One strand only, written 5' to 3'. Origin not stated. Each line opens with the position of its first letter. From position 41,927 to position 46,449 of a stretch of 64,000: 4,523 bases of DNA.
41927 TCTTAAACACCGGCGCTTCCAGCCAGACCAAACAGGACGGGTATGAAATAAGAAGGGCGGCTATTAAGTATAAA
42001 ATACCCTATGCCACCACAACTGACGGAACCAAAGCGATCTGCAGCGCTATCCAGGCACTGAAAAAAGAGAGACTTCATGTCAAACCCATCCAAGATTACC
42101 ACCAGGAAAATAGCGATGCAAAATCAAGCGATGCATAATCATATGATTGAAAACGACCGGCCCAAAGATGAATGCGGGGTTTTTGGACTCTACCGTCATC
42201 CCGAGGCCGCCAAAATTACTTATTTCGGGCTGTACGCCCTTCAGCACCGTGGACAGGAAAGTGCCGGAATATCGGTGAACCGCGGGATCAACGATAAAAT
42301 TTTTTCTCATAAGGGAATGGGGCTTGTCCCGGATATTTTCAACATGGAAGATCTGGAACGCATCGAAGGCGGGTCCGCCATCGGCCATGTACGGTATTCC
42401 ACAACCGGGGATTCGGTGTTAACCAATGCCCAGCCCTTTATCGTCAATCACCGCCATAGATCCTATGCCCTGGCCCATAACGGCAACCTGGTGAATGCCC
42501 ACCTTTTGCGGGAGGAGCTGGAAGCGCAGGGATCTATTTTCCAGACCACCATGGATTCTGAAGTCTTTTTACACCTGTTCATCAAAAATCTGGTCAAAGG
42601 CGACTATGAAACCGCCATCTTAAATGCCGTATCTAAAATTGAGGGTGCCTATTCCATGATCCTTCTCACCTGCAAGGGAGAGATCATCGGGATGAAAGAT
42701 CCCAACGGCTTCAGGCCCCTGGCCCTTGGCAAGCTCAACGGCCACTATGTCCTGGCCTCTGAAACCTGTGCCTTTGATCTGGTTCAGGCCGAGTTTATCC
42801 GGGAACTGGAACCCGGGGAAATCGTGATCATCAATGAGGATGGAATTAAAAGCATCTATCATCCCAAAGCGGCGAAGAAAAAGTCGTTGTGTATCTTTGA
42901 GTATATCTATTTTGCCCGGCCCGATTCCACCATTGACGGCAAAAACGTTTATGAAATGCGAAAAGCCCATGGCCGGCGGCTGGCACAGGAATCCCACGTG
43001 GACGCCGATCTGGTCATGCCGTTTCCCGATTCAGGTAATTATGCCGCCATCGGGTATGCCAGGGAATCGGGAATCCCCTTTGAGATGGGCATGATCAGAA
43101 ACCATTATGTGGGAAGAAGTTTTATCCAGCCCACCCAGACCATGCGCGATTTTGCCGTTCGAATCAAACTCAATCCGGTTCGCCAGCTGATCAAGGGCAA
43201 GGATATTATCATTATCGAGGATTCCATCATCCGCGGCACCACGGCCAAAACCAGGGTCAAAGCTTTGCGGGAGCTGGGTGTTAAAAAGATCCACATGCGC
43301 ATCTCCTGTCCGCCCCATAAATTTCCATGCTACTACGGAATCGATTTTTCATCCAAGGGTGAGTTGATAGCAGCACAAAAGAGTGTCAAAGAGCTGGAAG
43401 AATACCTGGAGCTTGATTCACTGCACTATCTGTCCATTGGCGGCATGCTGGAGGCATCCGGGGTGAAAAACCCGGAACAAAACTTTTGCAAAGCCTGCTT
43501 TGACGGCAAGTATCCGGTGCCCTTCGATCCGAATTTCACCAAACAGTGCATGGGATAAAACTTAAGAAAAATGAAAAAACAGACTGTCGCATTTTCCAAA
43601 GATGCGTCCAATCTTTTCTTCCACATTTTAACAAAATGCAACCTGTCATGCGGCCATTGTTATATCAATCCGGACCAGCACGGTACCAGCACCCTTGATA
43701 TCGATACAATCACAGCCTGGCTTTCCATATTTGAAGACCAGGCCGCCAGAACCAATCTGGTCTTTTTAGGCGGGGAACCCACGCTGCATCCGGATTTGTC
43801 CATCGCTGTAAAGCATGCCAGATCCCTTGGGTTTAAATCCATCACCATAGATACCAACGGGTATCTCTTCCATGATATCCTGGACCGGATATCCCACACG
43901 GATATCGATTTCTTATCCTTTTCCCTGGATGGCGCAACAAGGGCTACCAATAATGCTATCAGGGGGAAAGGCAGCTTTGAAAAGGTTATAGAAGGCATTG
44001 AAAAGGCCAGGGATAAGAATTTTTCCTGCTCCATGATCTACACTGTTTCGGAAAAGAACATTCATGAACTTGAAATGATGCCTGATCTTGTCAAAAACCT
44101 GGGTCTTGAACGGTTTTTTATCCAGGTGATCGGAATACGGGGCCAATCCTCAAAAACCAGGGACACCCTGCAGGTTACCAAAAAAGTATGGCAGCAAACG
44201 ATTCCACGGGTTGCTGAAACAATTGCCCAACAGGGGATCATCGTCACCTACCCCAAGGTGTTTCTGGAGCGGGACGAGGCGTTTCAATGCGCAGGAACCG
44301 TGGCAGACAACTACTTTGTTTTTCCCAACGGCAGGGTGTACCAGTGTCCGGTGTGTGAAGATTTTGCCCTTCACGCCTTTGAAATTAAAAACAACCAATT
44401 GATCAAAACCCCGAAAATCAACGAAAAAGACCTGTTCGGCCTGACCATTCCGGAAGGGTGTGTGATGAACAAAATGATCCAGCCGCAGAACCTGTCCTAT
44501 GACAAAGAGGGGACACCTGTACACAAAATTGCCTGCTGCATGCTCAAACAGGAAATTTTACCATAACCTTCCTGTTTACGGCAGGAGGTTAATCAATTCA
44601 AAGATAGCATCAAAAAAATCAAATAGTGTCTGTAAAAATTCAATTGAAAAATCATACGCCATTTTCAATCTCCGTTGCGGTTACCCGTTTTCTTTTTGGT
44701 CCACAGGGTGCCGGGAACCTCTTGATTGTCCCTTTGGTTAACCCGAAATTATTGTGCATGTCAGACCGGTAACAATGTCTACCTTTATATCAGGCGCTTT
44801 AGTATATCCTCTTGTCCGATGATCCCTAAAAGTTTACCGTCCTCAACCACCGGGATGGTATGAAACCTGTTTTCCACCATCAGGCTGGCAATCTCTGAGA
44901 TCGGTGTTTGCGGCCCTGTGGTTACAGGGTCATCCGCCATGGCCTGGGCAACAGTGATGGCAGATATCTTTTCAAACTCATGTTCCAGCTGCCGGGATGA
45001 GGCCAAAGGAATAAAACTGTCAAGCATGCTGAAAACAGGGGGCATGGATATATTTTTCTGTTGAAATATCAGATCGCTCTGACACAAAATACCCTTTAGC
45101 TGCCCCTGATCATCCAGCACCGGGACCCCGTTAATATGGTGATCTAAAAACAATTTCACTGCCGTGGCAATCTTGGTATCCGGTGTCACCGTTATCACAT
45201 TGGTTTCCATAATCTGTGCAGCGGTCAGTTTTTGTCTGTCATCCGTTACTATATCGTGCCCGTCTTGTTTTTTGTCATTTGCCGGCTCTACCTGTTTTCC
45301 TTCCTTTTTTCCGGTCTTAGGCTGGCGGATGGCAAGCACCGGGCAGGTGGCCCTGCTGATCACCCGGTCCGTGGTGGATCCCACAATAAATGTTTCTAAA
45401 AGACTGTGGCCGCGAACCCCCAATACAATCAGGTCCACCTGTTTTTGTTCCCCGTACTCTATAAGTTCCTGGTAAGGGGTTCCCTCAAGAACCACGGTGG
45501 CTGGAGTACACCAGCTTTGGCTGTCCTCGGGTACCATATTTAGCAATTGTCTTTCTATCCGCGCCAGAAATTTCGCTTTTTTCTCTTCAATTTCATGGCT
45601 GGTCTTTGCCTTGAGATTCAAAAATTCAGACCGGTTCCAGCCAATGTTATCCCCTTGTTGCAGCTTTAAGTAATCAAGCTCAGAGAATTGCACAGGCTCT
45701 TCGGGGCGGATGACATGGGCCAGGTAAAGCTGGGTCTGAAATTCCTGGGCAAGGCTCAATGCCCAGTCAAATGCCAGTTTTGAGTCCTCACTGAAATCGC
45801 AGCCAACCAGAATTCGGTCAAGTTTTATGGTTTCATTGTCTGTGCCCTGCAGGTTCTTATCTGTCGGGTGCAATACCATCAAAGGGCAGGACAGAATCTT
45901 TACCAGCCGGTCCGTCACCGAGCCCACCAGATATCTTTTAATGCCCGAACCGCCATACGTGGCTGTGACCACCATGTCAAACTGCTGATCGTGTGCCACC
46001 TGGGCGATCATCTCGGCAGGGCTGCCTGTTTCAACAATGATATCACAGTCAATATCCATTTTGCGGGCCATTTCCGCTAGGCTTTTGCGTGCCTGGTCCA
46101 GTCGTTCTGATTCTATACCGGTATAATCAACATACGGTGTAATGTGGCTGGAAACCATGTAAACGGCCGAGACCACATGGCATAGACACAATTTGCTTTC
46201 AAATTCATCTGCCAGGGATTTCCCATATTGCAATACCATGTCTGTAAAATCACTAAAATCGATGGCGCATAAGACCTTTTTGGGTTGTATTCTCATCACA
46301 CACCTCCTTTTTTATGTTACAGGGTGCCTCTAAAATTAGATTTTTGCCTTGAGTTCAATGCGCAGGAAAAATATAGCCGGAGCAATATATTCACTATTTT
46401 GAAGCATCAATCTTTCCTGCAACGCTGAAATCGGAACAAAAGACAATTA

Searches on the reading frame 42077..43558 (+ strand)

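Call 95: search_protein_families(library=pfam, proteins=[window:42077-43558:+], max_evalue=0.000001)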
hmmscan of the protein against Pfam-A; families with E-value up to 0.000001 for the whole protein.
window:42077-43558:+ (493 aa): 3 families
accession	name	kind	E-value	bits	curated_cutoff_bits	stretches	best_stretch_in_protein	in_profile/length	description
PF13522.11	GATase_6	-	4.9e-18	65.8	27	1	96-229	8-130/130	Glutamine amidotransferase domain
PF13537.11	GATase_7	-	3.1e-17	63.2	25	1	108-233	5-121/123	Glutamine amidotransferase domain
PF13230.11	GATase_4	-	1.3e-07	31.3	23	1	96-174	69-143/272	Glutamine amidotransferases class-II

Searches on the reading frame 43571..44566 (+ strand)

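Call 95: search_protein_families(library=pfam, proteins=[window:43571-44566:+], max_evalue=0.000001)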
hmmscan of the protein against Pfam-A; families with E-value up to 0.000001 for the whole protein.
window:43571-44566:+ (331 aa): 1 family
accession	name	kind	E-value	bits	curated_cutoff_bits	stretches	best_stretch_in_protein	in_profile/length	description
PF04055.27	Radical_SAM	-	2.2e-25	90.2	29.5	1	21-170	5-162/166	Radical SAM superfamily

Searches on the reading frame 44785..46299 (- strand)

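Call 95: search_protein_families(library=pfam, proteins=[window:44785-46299:-], max_evalue=0.000001)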
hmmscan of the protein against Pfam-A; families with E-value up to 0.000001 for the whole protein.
window:44785-46299:- (504 aa): 2 families
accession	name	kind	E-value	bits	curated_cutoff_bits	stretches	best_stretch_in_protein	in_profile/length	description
PF00582.32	Usp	-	7.2e-54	182.6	24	3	7-144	3-141/141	Universal stress protein family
PF00571.33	CBS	-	2.5e-30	105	24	2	450-503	1-55/57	CBS domain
